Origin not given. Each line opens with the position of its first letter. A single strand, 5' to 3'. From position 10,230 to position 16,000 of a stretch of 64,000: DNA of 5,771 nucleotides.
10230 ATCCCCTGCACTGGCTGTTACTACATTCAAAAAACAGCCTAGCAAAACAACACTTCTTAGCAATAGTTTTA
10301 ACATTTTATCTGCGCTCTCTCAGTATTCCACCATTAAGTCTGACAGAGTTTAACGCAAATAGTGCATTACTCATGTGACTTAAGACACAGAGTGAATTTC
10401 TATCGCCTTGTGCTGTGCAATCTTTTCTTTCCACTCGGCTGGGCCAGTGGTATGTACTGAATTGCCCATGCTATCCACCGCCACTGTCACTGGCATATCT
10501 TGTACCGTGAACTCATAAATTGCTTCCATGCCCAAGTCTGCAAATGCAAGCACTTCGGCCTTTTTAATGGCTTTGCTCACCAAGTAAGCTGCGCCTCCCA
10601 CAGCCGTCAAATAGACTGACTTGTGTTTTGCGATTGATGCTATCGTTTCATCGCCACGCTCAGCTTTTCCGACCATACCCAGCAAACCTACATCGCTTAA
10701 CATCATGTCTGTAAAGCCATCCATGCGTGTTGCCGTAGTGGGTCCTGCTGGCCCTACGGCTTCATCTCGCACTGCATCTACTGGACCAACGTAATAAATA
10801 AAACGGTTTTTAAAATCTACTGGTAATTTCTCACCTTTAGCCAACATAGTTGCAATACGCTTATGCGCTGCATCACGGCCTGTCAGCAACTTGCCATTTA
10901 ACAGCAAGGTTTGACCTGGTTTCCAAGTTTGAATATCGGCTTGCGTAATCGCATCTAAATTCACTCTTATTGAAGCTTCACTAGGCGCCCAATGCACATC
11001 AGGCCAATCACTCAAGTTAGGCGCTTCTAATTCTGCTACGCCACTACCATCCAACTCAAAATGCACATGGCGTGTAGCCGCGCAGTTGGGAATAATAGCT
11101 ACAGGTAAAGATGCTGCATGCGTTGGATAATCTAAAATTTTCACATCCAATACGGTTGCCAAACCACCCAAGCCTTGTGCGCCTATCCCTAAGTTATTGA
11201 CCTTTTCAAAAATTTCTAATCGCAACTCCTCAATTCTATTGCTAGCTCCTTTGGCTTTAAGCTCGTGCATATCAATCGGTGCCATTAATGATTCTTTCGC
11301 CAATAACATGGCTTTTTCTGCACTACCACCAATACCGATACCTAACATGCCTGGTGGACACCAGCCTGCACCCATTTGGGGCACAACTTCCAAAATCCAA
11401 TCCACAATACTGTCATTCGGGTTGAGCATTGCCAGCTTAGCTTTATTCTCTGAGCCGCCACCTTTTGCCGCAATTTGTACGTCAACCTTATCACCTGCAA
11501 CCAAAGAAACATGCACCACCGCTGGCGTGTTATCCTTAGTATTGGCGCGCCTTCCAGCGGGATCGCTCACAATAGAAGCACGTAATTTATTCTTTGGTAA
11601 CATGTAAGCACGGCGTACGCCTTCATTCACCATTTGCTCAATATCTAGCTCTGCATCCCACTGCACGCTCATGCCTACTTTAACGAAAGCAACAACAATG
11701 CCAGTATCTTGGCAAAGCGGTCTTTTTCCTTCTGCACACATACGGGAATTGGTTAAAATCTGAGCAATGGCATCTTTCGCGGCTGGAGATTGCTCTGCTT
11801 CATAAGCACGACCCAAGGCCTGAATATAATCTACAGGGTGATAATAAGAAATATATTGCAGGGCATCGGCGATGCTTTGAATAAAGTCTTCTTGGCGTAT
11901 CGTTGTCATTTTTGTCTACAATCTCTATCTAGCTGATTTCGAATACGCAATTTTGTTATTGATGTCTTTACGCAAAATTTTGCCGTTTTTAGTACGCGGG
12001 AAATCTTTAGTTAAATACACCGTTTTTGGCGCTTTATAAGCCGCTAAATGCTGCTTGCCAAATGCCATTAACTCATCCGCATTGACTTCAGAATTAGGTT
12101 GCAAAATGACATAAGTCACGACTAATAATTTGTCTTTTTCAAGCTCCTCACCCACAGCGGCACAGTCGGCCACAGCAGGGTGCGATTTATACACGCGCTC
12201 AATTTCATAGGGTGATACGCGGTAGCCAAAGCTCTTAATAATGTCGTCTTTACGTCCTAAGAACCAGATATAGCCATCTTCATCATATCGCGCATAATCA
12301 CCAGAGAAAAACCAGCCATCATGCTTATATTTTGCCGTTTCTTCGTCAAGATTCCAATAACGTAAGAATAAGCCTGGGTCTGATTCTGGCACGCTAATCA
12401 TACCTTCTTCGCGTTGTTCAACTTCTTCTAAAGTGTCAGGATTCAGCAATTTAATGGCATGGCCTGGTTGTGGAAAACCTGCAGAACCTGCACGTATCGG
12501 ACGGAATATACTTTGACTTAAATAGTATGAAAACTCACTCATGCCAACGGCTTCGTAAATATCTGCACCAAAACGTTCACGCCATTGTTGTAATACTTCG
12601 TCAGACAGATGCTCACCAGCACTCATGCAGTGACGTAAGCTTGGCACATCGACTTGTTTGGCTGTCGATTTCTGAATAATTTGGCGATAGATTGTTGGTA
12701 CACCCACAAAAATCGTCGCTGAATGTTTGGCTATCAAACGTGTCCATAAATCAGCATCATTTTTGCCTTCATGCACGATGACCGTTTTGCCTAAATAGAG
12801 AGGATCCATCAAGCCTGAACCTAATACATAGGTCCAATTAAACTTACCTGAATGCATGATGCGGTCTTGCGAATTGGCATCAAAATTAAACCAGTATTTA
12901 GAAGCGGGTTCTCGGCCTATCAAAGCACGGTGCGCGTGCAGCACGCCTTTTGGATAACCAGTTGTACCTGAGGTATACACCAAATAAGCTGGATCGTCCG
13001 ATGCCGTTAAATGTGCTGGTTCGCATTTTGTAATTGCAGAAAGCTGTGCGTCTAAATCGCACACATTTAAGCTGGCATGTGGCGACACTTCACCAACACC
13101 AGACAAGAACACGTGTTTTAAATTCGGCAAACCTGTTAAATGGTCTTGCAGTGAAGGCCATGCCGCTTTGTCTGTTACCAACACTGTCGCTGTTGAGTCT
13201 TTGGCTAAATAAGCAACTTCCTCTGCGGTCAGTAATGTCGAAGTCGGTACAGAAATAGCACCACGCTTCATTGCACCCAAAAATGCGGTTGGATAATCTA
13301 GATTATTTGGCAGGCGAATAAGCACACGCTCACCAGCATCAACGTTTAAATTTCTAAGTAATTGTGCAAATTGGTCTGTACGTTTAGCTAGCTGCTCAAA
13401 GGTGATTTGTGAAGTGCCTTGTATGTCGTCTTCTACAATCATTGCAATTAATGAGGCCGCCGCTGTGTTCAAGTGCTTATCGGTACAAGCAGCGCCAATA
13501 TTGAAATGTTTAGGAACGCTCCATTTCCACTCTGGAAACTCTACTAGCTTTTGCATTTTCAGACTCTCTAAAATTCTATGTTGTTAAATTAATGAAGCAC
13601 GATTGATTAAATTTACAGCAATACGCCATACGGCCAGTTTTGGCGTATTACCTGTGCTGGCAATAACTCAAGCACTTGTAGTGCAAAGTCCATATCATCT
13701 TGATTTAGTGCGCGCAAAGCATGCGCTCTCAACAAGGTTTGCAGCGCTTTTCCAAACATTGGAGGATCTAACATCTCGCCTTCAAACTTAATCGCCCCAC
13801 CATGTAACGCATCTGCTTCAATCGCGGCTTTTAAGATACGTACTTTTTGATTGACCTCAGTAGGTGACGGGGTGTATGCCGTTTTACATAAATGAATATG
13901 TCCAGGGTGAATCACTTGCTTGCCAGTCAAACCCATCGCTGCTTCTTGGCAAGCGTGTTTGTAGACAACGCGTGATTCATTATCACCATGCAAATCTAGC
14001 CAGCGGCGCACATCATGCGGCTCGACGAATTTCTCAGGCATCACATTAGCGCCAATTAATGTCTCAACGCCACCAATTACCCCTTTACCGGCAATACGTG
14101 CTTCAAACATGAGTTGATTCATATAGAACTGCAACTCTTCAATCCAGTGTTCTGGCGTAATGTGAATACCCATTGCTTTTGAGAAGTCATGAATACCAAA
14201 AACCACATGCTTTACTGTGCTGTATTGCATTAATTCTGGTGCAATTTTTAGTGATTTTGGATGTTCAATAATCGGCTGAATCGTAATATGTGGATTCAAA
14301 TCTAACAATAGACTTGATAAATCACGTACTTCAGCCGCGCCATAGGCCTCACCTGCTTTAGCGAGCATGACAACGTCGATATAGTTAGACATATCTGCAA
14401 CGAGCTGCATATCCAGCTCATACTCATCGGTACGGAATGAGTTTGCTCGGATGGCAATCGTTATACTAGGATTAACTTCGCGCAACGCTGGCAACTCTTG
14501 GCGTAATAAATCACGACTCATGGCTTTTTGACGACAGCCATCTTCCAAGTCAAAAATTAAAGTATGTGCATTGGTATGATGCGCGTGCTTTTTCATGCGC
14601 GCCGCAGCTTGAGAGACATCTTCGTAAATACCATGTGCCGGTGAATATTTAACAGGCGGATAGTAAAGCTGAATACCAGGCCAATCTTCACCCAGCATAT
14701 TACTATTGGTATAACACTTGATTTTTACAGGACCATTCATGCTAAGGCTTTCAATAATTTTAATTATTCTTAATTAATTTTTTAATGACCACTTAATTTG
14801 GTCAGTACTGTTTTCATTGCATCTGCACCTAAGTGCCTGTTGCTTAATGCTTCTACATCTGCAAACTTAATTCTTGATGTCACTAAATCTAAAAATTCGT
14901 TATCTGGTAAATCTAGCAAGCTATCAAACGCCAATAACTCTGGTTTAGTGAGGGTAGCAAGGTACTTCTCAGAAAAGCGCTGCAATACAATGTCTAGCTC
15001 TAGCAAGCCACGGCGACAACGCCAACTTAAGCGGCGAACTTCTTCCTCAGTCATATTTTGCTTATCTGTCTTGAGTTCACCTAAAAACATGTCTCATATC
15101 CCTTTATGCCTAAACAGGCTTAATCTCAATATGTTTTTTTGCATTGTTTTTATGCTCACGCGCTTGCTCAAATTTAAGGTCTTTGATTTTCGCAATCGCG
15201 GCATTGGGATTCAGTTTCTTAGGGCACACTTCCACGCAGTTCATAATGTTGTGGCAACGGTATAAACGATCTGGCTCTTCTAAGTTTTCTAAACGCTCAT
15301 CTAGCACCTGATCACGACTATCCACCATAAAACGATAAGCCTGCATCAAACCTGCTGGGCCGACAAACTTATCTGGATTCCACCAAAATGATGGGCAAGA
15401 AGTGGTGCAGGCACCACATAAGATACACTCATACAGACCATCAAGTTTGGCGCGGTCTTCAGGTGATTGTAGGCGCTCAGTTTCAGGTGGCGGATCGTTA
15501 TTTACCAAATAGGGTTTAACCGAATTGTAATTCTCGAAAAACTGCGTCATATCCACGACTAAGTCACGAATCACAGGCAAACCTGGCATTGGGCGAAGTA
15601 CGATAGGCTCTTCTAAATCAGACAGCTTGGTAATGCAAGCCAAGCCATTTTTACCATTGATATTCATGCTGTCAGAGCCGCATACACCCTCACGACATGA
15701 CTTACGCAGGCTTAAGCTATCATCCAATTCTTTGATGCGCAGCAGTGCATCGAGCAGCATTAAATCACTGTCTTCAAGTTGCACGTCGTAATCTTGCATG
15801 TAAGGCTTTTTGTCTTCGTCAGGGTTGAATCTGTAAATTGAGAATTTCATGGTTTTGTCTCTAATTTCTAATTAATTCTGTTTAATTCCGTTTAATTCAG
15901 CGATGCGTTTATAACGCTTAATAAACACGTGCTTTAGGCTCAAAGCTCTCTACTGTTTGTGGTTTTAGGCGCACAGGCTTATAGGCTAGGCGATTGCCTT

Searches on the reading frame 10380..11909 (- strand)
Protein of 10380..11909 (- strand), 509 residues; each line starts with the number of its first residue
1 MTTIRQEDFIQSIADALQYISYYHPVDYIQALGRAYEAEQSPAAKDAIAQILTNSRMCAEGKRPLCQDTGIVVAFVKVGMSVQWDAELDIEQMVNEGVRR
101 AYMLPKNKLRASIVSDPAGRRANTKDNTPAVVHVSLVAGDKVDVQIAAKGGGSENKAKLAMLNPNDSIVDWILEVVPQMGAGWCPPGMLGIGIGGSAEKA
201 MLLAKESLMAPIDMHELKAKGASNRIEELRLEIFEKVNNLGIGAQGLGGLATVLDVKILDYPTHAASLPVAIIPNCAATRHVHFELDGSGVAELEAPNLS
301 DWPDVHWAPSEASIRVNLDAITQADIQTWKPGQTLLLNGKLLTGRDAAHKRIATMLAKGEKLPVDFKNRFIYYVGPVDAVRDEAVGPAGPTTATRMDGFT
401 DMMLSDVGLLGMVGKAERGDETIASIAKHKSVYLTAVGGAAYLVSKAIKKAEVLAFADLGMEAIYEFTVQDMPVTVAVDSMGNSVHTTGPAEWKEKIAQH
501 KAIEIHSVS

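Call 6: search_protein_families(library=ncbifam, proteins=[window:10380-11909:-], max_evalue=1e-10)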
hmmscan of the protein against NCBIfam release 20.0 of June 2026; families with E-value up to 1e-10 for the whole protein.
window:10380-11909:- (509 aa): 11 families
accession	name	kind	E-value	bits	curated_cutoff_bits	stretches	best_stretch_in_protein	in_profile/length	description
NF004885.0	PRK06246.1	equivalog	4.2e-81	272.2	276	1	1-285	1-278/279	fumarate hydratase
TIGR00722.1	ttdA_fumA_fumB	subfamily_domain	4.6e-63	213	100.65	1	12-282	4-269/273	hydrolyase, tartrate alpha subunit/fumarate domain protein, Fe-S type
NF011920.0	PRK15391.1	subfamily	3e-59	200.7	1094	1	36-485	75-534/548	class I fumarate hydratase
NF011919.0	PRK15390.1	equivalog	7e-59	199.5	1105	1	37-485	76-534/548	class I fumarate hydratase FumA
NF005310.0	PRK06842.1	equivalog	1.9e-58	197.3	238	1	320-497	8-184/185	Fe-S-containing hydro-lyase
NF011921.0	PRK15392.1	equivalog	4.5e-55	187.2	1060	1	21-486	58-534/550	class I fumarate hydratase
TIGR00723.1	ttdB_fumA_fumB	subfamily_domain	2.5e-47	161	145.15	1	325-486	2-167/169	FumA C-terminus/TtdB family hydratase beta subunit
NF006084.0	PRK08230.1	equivalog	1.3e-36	126.2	365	1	7-287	12-288/303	L(+)-tartrate dehydratase subunit alpha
NF004708.0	PRK06043.1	equivalog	1.1e-34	119.7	269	1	321-488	9-178/192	fumarate hydratase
NF006253.0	PRK08395.1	equivalog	2.5e-29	102.1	244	1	321-486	9-163/166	fumarate hydratase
NF006082.0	PRK08228.1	equivalog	1.3e-23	83.5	264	1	320-497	9-190/205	L(+)-tartrate dehydratase subunit beta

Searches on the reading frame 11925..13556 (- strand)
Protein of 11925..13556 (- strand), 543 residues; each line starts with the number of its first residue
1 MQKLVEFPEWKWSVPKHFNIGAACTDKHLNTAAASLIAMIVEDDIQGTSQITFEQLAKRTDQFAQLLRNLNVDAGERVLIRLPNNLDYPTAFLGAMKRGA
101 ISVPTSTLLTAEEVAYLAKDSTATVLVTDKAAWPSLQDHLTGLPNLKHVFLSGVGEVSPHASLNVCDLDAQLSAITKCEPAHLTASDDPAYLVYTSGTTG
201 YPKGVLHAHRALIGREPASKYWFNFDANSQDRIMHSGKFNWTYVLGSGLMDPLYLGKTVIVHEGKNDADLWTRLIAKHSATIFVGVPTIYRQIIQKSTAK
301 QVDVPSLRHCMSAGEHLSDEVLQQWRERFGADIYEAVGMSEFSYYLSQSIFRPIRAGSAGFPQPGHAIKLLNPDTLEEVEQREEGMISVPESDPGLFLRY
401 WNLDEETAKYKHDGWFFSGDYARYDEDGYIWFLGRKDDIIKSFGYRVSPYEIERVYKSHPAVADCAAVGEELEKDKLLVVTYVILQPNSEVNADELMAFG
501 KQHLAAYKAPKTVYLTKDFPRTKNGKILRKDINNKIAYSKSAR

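Call 6: search_protein_families(library=ncbifam, proteins=[window:11925-13556:-], max_evalue=1e-10)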
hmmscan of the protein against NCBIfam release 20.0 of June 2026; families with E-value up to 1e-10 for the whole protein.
window:11925-13556:- (543 aa): 98 families (the best 25 are shown)
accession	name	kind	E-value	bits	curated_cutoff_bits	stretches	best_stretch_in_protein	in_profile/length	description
NF004837.0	PRK06187.1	subfamily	1.4e-97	327.2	476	1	48-540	31-526/531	long-chain-fatty-acid--CoA ligase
NF003313.0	PRK04319.1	equivalog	1.8e-93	313.7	729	1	11-530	36-555/574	acetate--CoA ligase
TIGR02262.1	benz_CoA_lig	subfamily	7.2e-93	312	375.25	1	47-530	27-503/508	benzoate-CoA ligase family protein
NF047394.1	AcylCoAsynMbcS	equivalog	1.3e-86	291.3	850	1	14-535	8-519/525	acyl-CoA synthetase MbcS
NF053567.1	HBDA_AROS1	equivalog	1.2e-77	261.5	1000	1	48-529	37-512/523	3-hydroxybenzoate--CoA ligase HbdA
NF006182.0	PRK08316.1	subfamily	5.5e-75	252.8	663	1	47-537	33-518/523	fatty acyl-CoA synthetase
NF004114.0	PRK05605.1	equivalog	3.9e-74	250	766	1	182-539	216-572/575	long-chain-fatty-acid--CoA ligase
NF004822.0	PRK06178.1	equivalog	5.6e-71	239.8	782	1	49-536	61-567/571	acyl-CoA synthetase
NF005702.0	PRK07514.1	subfamily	8.9e-70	235.4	558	1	45-530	24-494/506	malonyl-CoA synthase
TIGR03098.1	ligase_PEP_1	hypoth_equivalog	1.4e-68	231.6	592.35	1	47-533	22-515/517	acyl-CoA ligase (AMP-forming), exosortase A system-associated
TIGR02188.1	Ac_CoA_lig_AcsA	equivalog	3e-68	230.6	724.95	1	9-537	47-605/629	acetate--CoA ligase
NF001208.0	PRK00174.1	subfamily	3.8e-66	223.8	657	1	8-537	67-620/649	acetate--CoA ligase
NF006181.0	PRK08314.1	subfamily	1.1e-65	221.9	705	1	48-535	47-553/563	long-chain-fatty-acid--CoA ligase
NF004229.0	PRK05677.1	subfamily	2.5e-65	221.1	879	2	184-534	204-553/563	long-chain-fatty-acid--CoA ligase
NF005714.0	PRK07529.1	subfamily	8.6e-65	219.3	632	1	31-534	44-574/640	acyl-CoA synthetase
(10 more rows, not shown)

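Call 66: search_solved_structures(query=window:11925-13556:-, max_evalue=1e-30)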
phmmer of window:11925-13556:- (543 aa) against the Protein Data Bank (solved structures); distinct sequences matched with E-value up to 1e-30: 66 (the best 60 are shown).
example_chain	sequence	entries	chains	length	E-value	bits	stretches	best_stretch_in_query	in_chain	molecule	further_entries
4rlf_A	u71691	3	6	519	9.1e-65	222.5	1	47-531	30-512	Benzoate-coenzyme A ligase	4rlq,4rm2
4rm3_A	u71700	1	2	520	9.2e-65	222.5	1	47-531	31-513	Benzoate-coenzyme A ligase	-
4eat_A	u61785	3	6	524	9.4e-65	222.5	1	47-531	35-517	Benzoate-coenzyme A ligase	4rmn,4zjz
6m2o_A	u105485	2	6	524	3.1e-64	220.8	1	47-531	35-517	Benzoate-coenzyme A ligase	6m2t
6m2u_A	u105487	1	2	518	3.1e-64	220.8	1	47-531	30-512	Benzoate-coenzyme A ligase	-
9g79_B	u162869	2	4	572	2.4e-62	214.5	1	10-531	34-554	Acetyl-coenzyme A synthetase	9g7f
2v7b_A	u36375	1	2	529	3.9e-62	213.8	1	45-530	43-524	BENZOATE-COENZYME A LIGASE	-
4wv3_A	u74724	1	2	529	1.2e-61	212.3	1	50-533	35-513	Anthranilate-CoA ligase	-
3etc_A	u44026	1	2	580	1e-59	205.9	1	10-535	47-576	AMP-binding protein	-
8biq_D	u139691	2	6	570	4.4e-54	187.3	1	35-534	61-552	4-hydroxybutyrate--CoA ligase 1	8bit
5u2a_A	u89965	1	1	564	2.6e-53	184.7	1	21-529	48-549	AMP-dependent synthetase and ligase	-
6mfy_A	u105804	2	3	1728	5e-50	173.9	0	49-532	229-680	Linear gramicidin synthase subunit A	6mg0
6mfz_A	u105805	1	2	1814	6.6e-50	173.5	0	49-532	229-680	Linear gramicidin synthase subunit A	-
9be3_A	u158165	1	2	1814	6.6e-50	173.5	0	49-532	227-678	Linear gramicidin synthase subunit A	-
9be4_A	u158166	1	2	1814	6.6e-50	173.5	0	49-532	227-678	Linear gramicidin synthase subunit A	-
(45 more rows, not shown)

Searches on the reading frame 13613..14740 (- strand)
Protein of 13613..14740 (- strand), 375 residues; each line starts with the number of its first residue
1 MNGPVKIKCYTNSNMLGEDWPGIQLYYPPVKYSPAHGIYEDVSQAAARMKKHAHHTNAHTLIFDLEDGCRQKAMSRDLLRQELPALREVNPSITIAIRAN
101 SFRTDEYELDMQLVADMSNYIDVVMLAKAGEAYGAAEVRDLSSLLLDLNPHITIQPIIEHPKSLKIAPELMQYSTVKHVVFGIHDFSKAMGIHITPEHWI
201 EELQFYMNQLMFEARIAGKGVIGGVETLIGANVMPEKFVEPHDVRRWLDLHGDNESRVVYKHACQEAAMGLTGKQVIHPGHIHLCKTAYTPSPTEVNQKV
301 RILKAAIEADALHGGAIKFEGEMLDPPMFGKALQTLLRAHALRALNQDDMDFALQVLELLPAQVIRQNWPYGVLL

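Call 6: search_protein_families(library=ncbifam, proteins=[window:13613-14740:-], max_evalue=1e-10)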
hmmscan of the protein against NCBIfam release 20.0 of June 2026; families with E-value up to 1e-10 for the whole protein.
window:13613-14740:- (375 aa): 2 families
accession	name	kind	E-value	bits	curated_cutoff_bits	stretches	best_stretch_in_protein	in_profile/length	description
TIGR01588.1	citE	equivalog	7.6e-15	54.7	443.4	0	262-340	206-284/288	citrate (pro-3S)-lyase subunit beta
NF038242.1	RipC_Ccl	equivalog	8.1e-13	48.5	375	0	52-195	17-158/268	itaconate degradation C-C-lyase RipC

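Call 26: search_solved_structures(query=window:13613-14740:-, max_evalue=0.01, show_alignments=2)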
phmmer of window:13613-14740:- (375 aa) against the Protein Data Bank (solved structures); distinct sequences matched with E-value up to 0.01: 11.
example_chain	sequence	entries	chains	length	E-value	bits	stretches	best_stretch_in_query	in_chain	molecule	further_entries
1sgj_A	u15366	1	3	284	7.8e-13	51.7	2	262-337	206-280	citrate lyase, beta subunit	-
5vxc_A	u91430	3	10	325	5.6e-11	45.7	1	261-342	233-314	Citrate lyase subunit beta-like protein, mitochondrial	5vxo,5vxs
5ugr_A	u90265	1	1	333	1e-08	38.2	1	264-341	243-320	Malyl-CoA lyase/beta-methylmalyl-CoA lyase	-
4l9y_A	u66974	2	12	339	9.1e-07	31.8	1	262-332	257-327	Malyl-CoA lyase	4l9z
6aq4_A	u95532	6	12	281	9.7e-07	31.7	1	261-338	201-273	Citrate lyase subunit beta-like protein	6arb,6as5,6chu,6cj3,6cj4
1z6k_A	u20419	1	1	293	1.1e-06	31.5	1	261-338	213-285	Citrate Lyase beta subunit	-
8khl_A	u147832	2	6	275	4e-06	29.7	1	268-339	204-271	Probable acyl-CoA lyase beta chain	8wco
9nzb_A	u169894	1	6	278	4.2e-06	29.6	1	268-339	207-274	Acyl-CoA lyase beta chain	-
1u5v_A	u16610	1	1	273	9.2e-06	28.5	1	261-338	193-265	citE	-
1u5h_A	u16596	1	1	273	1.1e-05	28.2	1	261-338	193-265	citE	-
3qll_A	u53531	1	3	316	0.0013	21.4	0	265-339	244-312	Citrate lyase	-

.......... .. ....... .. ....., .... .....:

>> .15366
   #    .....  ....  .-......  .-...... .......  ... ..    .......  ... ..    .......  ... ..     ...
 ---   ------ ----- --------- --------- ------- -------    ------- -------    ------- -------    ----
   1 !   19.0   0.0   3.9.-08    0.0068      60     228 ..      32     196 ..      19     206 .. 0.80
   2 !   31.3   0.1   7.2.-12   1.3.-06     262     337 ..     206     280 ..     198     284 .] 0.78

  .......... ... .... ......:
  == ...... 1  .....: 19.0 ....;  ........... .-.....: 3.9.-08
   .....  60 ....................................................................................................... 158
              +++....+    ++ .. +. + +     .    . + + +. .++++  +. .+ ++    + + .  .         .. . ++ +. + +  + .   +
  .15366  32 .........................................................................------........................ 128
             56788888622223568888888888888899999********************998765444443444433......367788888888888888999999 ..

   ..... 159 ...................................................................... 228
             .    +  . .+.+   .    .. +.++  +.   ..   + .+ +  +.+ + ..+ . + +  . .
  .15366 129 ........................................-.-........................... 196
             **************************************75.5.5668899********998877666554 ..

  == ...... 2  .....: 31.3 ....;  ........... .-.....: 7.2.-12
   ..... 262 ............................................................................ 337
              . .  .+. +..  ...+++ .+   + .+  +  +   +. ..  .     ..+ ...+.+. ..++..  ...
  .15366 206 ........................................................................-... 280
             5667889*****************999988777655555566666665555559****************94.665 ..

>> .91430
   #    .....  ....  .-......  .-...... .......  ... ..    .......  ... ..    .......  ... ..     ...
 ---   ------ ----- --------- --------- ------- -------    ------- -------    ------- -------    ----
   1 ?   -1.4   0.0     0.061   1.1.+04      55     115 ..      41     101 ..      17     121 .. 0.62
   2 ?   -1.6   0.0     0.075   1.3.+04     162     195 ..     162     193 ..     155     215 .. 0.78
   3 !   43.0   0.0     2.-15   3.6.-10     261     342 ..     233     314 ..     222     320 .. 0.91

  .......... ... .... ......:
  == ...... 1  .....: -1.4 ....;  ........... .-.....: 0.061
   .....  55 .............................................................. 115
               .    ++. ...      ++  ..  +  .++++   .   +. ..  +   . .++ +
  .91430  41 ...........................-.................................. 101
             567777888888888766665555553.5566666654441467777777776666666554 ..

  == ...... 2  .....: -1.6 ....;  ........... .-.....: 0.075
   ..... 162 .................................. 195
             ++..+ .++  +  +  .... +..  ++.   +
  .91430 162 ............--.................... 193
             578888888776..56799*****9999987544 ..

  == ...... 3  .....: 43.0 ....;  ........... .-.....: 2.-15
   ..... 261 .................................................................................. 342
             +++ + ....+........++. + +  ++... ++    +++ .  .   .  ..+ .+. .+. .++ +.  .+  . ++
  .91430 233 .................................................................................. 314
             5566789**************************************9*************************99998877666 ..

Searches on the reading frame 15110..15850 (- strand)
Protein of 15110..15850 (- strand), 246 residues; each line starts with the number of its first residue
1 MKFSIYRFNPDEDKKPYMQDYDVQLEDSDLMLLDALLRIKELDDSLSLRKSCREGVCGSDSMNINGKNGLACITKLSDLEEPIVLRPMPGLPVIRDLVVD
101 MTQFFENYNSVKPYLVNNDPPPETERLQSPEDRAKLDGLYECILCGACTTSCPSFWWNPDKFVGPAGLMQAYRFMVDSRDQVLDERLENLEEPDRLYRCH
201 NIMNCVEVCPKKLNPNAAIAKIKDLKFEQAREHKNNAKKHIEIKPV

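Call 6: search_protein_families(library=ncbifam, proteins=[window:15110-15850:-], max_evalue=1e-10)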
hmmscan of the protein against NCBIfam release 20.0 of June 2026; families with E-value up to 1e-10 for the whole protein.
window:15110-15850:- (246 aa): 12 families
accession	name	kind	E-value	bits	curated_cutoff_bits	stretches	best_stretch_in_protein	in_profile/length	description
NF009225.0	PRK12575.1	subfamily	1e-112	375.3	443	1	4-225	8-229/235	succinate dehydrogenase/fumarate reductase iron-sulfur subunit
NF004616.0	PRK05950.1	subfamily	1.1e-108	361.9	228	1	1-229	6-236/238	succinate dehydrogenase iron-sulfur subunit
TIGR00384.1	dhsB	subfamily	3.3e-85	285.1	88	1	5-223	1-222/222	succinate dehydrogenase and fumarate reductase iron-sulfur protein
NF009226.0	PRK12576.1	equivalog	1e-63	215.6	344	1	2-242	11-255/317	succinate dehydrogenase/fumarate reductase iron-sulfur subunit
NF009227.0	PRK12577.1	equivalog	1.4e-57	194.9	349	1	2-241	4-253/330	succinate dehydrogenase/fumarate reductase iron-sulfur subunit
NF009051.0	PRK12385.1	equivalog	7.6e-57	192.5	333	1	1-223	7-229/244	succinate dehydrogenase/fumarate reductase iron-sulfur subunit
NF010071.0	PRK13552.1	equivalog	1.6e-41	142.1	264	1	1-223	5-232/241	fumarate reductase iron-sulfur subunit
NF004898.0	PRK06259.1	equivalog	1.4e-39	136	385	1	2-235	5-225/488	fumarate reductase (CoM/CoB) subunit TfrB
NF006391.0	PRK08640.1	equivalog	5.3e-37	127.1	244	1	11-223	16-236/254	succinate dehydrogenase iron-sulfur subunit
NF042952.1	MFR_FeS_SdhB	equivalog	2.1e-29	102.5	600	1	1-228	1-233/320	8-methylmenaquinol:fumarate reductase iron-sulfur subunit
NF009052.0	PRK12386.1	equivalog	2.4e-27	95.6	256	1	3-214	7-218/255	succinate dehydrogenase/fumarate reductase iron-sulfur subunit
NF005746.0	PRK07570.1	subfamily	4.5e-17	62.2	243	1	4-224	6-238/250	succinate dehydrogenase/fumarate reductase iron-sulfur subunit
